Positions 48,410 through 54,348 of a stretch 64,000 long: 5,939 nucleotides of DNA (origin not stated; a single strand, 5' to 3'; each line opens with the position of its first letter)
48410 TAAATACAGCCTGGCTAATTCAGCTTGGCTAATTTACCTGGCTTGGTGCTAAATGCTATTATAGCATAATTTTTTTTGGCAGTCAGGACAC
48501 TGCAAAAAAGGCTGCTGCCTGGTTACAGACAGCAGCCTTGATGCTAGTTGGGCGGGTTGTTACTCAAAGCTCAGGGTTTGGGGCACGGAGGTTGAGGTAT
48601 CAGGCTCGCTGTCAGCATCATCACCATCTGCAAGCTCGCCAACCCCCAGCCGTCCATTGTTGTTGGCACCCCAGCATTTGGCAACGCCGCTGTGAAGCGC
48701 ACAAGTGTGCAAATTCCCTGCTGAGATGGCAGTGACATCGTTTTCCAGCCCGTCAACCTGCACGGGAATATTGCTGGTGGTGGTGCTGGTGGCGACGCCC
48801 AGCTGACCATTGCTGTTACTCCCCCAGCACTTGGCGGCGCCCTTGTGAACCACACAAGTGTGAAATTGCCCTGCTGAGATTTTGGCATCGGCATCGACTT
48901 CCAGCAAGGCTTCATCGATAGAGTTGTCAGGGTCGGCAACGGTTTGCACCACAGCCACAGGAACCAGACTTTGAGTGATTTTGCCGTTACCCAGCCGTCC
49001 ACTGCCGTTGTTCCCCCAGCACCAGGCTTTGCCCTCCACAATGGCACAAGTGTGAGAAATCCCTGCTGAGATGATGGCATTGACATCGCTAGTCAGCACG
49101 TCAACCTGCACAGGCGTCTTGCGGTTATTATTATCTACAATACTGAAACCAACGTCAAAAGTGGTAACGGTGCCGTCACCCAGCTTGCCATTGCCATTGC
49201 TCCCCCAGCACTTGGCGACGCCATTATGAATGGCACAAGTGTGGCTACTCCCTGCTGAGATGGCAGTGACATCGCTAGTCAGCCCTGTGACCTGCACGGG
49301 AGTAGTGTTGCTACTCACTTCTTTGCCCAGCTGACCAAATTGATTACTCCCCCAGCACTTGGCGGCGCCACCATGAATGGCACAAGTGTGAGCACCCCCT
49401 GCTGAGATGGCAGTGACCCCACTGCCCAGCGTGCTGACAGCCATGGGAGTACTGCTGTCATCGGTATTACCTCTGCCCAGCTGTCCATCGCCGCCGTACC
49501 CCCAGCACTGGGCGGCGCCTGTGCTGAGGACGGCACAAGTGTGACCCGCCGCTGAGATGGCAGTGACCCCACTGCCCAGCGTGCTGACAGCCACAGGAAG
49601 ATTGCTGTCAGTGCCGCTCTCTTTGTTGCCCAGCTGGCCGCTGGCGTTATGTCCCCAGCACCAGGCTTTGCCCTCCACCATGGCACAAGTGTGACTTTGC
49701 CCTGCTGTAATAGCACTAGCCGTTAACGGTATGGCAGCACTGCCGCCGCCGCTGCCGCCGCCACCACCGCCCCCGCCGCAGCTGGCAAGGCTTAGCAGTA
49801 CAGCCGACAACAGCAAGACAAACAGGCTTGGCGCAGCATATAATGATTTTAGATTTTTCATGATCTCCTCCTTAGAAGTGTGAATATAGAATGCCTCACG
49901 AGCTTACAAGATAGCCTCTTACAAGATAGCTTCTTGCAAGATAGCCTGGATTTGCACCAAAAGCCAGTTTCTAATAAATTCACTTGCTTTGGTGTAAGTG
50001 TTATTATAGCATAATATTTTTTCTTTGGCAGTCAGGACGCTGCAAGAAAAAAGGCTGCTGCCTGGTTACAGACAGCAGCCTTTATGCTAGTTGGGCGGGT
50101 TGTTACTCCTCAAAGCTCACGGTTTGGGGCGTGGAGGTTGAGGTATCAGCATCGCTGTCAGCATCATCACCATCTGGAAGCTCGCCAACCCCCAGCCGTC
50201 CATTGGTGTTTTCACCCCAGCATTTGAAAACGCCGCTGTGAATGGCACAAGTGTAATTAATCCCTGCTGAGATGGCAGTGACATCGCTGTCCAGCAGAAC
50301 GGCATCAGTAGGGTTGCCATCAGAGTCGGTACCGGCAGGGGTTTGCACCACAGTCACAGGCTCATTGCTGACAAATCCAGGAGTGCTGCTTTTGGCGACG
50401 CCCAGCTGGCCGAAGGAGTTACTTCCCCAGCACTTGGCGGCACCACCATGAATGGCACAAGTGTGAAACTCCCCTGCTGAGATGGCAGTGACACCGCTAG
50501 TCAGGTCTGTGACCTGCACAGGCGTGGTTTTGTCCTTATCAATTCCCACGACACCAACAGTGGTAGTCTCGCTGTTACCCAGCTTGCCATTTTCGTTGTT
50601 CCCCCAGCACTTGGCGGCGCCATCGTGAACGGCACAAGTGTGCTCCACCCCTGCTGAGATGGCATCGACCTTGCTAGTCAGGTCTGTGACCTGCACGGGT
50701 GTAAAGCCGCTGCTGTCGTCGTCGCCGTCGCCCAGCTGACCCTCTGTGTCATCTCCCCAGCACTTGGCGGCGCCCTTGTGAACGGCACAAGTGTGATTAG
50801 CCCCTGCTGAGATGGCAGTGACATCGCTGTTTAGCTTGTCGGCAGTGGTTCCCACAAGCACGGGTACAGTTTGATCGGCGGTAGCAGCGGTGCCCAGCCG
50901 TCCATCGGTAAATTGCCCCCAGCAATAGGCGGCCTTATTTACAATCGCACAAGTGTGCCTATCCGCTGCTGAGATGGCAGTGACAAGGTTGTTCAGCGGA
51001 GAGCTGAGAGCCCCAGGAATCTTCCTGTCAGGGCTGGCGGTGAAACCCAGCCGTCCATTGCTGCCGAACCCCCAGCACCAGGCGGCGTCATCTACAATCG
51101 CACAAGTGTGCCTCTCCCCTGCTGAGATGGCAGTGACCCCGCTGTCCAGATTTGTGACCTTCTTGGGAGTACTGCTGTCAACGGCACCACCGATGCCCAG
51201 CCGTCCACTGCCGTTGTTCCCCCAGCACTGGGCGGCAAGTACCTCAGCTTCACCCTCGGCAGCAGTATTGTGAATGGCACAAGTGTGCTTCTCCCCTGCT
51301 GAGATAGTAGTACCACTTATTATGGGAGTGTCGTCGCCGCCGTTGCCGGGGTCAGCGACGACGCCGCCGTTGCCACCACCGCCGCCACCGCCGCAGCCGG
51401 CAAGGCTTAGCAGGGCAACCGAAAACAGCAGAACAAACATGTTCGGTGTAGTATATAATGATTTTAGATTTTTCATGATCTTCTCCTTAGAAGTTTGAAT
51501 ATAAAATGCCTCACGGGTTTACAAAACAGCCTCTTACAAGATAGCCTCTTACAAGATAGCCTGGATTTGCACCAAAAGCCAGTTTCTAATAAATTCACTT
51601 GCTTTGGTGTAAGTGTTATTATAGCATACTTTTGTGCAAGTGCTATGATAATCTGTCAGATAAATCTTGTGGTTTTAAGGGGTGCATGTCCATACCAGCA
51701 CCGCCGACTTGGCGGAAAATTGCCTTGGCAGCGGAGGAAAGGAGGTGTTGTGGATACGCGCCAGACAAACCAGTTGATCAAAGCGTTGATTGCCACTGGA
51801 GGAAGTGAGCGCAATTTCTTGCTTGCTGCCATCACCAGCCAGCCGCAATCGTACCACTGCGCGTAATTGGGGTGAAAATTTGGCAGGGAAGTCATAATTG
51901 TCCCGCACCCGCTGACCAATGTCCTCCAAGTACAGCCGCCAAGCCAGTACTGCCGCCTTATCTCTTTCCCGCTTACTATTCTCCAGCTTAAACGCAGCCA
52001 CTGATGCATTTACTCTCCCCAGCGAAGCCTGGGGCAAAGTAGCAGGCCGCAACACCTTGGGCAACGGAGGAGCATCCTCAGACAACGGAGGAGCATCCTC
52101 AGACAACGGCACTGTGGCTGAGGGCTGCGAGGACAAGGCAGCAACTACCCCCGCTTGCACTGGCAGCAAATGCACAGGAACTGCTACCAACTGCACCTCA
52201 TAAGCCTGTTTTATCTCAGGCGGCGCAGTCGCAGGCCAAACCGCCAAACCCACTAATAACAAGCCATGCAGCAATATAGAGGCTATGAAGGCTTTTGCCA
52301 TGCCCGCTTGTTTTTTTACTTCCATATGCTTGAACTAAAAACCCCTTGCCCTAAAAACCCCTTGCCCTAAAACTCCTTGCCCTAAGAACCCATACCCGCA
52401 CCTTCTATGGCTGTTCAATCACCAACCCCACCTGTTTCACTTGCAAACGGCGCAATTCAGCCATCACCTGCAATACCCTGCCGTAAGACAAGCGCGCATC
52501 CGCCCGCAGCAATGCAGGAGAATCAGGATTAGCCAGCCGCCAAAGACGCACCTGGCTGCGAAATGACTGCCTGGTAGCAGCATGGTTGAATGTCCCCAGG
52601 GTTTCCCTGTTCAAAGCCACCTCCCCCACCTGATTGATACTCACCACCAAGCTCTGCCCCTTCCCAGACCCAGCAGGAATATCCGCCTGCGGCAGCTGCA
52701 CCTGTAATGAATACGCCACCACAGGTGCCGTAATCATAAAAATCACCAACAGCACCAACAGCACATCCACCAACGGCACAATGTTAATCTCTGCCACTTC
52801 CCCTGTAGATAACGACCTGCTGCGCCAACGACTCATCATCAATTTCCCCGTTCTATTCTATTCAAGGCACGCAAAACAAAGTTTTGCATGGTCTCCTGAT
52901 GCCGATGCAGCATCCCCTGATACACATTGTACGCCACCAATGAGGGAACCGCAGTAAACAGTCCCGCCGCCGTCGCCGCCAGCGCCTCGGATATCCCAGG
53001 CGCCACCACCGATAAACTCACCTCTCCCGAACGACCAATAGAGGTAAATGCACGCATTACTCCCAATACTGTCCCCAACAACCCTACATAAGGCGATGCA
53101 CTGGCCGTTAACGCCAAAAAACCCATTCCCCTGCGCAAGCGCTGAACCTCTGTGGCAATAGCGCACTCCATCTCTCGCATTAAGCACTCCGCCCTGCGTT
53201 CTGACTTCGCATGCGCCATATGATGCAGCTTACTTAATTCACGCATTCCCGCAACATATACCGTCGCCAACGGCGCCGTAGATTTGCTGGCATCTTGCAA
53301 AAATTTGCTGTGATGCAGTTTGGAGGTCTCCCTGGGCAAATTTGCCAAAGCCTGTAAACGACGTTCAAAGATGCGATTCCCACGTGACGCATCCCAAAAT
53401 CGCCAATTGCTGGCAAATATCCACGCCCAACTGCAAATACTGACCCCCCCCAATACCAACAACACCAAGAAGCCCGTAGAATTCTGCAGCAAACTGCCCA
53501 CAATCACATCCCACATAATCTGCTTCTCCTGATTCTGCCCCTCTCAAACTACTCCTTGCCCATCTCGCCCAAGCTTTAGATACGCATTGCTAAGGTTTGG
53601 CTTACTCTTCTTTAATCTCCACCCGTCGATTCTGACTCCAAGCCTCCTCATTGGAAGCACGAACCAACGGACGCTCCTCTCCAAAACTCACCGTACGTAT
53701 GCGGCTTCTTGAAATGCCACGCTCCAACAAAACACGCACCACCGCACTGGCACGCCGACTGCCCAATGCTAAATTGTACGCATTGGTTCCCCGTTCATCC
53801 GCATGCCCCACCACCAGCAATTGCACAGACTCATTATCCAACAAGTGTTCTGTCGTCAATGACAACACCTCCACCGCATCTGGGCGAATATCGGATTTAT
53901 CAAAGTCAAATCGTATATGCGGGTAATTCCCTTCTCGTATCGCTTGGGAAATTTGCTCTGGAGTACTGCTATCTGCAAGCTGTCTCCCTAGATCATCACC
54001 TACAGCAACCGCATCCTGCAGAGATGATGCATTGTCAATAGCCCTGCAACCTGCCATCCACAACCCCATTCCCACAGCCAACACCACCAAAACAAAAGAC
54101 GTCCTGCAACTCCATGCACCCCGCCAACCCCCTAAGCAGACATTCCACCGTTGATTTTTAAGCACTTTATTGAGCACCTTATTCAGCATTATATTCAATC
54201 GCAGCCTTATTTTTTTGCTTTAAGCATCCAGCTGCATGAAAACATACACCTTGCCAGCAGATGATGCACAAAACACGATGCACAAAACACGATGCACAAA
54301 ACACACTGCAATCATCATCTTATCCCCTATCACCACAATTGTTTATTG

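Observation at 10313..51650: Cassette-packaged RCC1 lipoprotein arrays built on a reiterated terminator-promoter-RBS element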

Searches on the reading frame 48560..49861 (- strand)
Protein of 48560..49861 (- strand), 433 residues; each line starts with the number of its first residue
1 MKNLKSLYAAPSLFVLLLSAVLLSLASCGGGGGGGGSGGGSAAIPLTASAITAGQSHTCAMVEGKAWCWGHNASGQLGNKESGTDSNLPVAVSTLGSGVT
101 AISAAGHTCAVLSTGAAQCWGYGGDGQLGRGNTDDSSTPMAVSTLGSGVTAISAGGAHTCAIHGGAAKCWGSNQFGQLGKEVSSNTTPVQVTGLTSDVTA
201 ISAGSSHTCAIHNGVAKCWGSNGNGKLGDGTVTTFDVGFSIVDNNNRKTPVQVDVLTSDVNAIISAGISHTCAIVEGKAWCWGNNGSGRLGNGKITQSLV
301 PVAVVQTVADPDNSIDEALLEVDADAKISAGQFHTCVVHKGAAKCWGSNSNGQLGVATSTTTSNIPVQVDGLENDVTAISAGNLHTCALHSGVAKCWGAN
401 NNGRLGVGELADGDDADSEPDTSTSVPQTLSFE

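Call 11: search_protein_families(library=pfam, proteins=[window:48560-49861:-])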
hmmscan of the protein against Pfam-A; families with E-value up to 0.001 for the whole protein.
window:48560-49861:- (433 aa): 3 families
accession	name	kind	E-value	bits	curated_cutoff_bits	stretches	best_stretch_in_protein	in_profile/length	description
PF25390.1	WD40_RLD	-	2.2e-59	202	150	2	48-305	91-346/363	RCC1-like domain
PF00415.24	RCC1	-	1e-55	186.5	21.7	6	119-162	6-50/50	Regulator of chromosome condensation (RCC1) repeat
PF13540.12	RCC1_2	-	5.8e-32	109.1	22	5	50-76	3-30/30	Regulator of chromosome condensation (RCC1) repeat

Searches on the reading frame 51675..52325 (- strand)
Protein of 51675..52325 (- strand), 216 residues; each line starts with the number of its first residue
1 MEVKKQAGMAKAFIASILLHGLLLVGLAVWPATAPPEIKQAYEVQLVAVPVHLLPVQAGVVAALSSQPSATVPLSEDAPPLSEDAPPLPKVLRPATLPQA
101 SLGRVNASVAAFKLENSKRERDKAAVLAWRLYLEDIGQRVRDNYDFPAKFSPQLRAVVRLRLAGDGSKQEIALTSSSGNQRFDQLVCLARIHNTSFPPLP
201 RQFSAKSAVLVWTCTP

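Call 12: search_protein_families(library=pfam, proteins=[window:51675-52325:-])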
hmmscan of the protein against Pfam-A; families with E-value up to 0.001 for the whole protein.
window:51675-52325:- (216 aa): 1 family
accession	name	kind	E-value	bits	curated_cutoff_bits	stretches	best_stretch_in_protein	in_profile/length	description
PF13103.11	TonB_2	-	5.3e-10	39.7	22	1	132-201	4-74/85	TonB C terminal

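Call 28: find_encoding_contigs(protein=window:51675-52325:-, flank=10000, max_places=10)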
Protein window:51675-52325:- (216 aa): no gene with exactly this product is on record in the collection.

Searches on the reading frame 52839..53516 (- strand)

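Call 12: search_protein_families(library=pfam, proteins=[window:52839-53516:-])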
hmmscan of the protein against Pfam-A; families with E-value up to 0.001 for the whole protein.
window:52839-53516:- (225 aa): 1 family
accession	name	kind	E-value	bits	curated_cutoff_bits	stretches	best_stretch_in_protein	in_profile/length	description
PF01618.21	MotA_ExbB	-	6.3e-32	110.4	22.9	1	84-211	7-126/127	MotA/TolQ/ExbB proton channel family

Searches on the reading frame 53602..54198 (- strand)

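Call 12: search_protein_families(library=pfam, proteins=[window:53602-54198:-])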
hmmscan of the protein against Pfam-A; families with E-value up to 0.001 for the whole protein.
window:53602-54198:- (198 aa): 1 family
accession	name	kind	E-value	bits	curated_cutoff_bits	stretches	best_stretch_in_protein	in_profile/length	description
PF00691.25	OmpA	-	5.1e-19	68.9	27.2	1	96-191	1-98/98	OmpA family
